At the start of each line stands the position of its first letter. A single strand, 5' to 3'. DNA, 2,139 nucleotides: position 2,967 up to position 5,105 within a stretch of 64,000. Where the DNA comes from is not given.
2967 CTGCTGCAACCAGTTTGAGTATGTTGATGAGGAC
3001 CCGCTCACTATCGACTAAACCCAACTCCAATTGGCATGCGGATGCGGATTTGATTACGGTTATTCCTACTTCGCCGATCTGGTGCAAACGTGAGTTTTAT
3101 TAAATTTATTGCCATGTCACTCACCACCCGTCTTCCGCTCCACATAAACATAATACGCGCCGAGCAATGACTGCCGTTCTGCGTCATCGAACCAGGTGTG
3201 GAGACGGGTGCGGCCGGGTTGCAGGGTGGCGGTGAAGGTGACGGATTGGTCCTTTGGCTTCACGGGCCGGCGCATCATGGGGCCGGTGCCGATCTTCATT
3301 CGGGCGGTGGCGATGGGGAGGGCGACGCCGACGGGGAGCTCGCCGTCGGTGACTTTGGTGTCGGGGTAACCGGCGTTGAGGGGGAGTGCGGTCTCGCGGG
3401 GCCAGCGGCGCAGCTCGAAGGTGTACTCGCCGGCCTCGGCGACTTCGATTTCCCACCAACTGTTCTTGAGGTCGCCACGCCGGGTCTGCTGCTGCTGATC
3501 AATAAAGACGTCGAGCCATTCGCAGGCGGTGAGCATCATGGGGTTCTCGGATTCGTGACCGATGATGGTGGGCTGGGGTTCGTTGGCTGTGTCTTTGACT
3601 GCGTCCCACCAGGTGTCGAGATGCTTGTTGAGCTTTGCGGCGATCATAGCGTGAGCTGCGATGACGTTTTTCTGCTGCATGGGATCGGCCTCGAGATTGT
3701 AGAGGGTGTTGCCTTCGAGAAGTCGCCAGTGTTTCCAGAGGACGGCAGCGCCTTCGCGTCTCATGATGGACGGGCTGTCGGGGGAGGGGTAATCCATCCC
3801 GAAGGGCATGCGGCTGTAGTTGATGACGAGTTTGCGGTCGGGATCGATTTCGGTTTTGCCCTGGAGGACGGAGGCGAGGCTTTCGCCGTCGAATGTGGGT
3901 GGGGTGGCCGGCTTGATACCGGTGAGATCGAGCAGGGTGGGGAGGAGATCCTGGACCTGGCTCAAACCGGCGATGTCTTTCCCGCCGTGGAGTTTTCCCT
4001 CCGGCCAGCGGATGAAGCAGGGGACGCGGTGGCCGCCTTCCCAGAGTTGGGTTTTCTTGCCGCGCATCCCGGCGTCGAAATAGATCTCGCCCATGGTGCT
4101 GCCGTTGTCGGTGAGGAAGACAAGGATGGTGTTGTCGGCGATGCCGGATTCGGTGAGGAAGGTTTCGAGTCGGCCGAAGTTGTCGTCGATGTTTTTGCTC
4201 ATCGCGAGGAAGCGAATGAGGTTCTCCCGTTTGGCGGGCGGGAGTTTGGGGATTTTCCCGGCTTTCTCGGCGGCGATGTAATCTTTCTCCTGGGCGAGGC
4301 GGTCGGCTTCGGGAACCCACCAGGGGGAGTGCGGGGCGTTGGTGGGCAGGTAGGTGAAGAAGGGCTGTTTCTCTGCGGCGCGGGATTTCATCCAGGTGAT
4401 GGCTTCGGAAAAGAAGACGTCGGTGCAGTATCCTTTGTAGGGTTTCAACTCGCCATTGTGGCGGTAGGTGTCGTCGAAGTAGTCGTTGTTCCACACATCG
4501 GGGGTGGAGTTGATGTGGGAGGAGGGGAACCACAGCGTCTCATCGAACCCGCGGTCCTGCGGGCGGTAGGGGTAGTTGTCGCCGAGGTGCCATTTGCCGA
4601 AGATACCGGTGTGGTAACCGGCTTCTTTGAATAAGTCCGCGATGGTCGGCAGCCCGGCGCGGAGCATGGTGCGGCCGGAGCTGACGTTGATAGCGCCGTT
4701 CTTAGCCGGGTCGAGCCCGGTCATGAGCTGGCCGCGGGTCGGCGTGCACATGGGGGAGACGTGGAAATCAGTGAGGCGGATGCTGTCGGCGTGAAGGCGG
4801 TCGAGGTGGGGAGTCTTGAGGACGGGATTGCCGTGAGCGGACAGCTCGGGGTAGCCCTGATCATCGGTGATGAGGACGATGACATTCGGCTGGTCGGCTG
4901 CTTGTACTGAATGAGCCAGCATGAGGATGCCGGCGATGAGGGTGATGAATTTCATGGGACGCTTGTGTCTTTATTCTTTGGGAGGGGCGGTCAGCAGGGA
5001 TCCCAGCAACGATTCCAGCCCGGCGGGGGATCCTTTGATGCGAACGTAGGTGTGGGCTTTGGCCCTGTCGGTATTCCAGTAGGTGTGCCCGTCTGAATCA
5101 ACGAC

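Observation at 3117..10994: LacI-headed locus: orphan sugar-type SBP + permease (no ATPase) followed by three secreted nucleoside-hydrolase-fold domains and a sulfatase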

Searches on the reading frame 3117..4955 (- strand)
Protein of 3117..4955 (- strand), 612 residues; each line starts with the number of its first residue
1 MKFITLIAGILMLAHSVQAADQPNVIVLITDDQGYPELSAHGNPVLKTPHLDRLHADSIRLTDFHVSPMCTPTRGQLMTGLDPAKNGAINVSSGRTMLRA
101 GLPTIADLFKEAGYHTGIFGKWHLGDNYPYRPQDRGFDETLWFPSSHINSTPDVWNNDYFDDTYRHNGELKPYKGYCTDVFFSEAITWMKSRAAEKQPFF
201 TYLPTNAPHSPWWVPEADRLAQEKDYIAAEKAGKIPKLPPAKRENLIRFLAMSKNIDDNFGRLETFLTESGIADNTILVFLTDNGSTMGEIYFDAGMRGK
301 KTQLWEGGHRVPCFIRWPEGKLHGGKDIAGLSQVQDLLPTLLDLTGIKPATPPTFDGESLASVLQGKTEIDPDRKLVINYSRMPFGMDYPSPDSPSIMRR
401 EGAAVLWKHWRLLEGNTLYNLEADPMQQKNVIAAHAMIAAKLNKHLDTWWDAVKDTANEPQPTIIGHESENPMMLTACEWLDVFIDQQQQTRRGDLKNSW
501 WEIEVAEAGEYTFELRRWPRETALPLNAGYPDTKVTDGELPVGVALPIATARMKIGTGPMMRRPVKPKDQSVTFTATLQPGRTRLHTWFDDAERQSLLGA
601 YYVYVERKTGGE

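Call 4: search_protein_families(library=pfam, proteins=[window:3117-4955:-], max_evalue=0.01)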
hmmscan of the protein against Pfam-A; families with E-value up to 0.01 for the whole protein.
window:3117-4955:- (612 aa): 2 families
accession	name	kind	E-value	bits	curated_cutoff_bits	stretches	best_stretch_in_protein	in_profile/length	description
PF00884.28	Sulfatase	-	2.1e-54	185.3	25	1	23-347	1-301/301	Sulfatase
PF16347.10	SGSH_C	-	9e-09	36.1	29.3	1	301-447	8-149/154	N-sulphoglucosamine sulphohydrolase, C-terminal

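Call 5: search_protein_families(library=ncbifam, proteins=[window:3117-4955:-], max_evalue=0.01)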
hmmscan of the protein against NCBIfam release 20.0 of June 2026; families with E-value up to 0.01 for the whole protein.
window:3117-4955:- (612 aa): 4 families
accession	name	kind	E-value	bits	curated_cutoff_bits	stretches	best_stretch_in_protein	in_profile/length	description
NF010322.0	PRK13759.1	equivalog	2.1e-42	145.2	481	2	164-435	173-440/486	arylsulfatase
TIGR03417.1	chol_sulfatase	equivalog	1.2e-32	113.5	433.45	2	250-451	256-441/500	choline-sulfatase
NF052527.1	Mn_arylsulf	exception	8.6e-24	84.3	850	2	176-435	178-435/479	manganese-dependent arylsulfatase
NF045661.1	HdlasePehA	equivalog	2.8e-20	72.4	900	2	249-381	284-409/506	phosphoric/sulfuric ester hydrolase PehA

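Call 14: search_solved_structures(query=window:3117-4955:-, max_evalue=0.00001, show_alignments=1)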
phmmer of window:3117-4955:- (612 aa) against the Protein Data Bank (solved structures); distinct sequences matched with E-value up to 0.00001: 83 (the best 60 are shown).
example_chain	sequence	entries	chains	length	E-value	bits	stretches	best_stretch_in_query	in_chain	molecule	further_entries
7stt_A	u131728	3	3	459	1.6e-43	152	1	18-454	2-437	N-acetylgalactosamine-6-sulfatase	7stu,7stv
3ed4_A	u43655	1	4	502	4.9e-42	147.1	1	19-436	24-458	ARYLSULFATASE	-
6prm_A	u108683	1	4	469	1.5e-41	145.5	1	18-374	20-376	exo-4S-kappa carrageenan S1 sulfatase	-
6psm_A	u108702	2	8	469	1.9e-40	141.8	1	18-374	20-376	exo-4S-kappa carrageenan S1 sulfatase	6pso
9hh3_A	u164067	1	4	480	3.2e-40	141.1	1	20-371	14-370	Sulfatase, family S1-19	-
6bia_A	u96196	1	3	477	1.7e-39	138.7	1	17-360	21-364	Sulfatase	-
9hh2_A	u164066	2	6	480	9.8e-39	136.2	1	20-371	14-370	Sulfatase, family S1-19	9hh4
6b0j_A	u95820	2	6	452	4.6e-37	130.7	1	22-360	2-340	Iota-carrageenan sulfatase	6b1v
6b0k_A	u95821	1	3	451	4.7e-37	130.7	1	22-360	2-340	Iota-carrageenan sulfatase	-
5g2v_A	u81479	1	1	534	9.8e-37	129.6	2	20-217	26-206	N-ACETYLGLUCOSAMINE-6-SULFATASE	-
4fdi_A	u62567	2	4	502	5.1e-36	127.2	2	21-214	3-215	N-acetylgalactosamine-6-sulfatase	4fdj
9fo1_A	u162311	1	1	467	1.2e-35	126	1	20-458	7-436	k-carrageenan sulfatase S1_16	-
9s8y_A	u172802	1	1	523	1.3e-34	122.6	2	22-215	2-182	Sulfatase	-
7ebp_A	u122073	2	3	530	1.4e-34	122.5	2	21-215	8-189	Sulfatase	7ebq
7ana_AAA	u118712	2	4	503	2.2e-33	118.5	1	16-442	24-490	N-acetylgalactosamine-6-sulfatase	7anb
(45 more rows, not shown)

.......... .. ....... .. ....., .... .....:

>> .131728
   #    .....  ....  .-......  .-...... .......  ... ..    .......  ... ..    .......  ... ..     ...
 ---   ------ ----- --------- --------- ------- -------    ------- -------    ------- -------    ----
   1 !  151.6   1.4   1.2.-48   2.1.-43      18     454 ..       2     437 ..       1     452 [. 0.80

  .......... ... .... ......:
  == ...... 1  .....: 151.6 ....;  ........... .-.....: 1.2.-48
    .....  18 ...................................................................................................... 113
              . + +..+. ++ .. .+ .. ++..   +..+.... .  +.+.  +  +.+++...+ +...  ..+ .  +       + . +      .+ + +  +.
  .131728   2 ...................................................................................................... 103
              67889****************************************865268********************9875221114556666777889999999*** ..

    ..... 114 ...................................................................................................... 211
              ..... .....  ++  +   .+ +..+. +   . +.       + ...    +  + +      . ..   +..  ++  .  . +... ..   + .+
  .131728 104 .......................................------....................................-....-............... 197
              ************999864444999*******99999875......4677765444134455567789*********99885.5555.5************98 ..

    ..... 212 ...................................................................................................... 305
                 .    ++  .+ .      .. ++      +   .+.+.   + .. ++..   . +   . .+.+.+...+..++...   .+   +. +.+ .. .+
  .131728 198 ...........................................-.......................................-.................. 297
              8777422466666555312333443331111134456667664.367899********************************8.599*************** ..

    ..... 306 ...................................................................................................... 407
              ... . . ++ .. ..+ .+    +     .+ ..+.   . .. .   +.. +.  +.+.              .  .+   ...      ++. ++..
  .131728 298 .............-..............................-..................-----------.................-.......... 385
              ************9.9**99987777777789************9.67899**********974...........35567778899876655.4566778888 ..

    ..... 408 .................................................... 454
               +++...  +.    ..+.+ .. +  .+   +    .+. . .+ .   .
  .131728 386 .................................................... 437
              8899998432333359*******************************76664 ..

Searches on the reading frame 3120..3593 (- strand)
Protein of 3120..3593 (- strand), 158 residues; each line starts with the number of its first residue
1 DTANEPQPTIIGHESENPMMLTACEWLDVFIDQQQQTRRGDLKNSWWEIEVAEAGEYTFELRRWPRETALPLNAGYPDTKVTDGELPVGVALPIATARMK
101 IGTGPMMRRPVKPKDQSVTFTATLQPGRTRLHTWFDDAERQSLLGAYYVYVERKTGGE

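Call 80: search_protein_families(library=pfam, proteins=[window:3120-3593:-], max_evalue=5)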
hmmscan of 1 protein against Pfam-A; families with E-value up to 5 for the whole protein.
window:3120-3593:- (158 aa): 0 families

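Call 81: search_solved_structures(query=window:3120-3593:-, max_evalue=1)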
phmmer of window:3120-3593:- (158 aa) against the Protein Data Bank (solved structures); distinct sequences matched with E-value up to 1: 0.
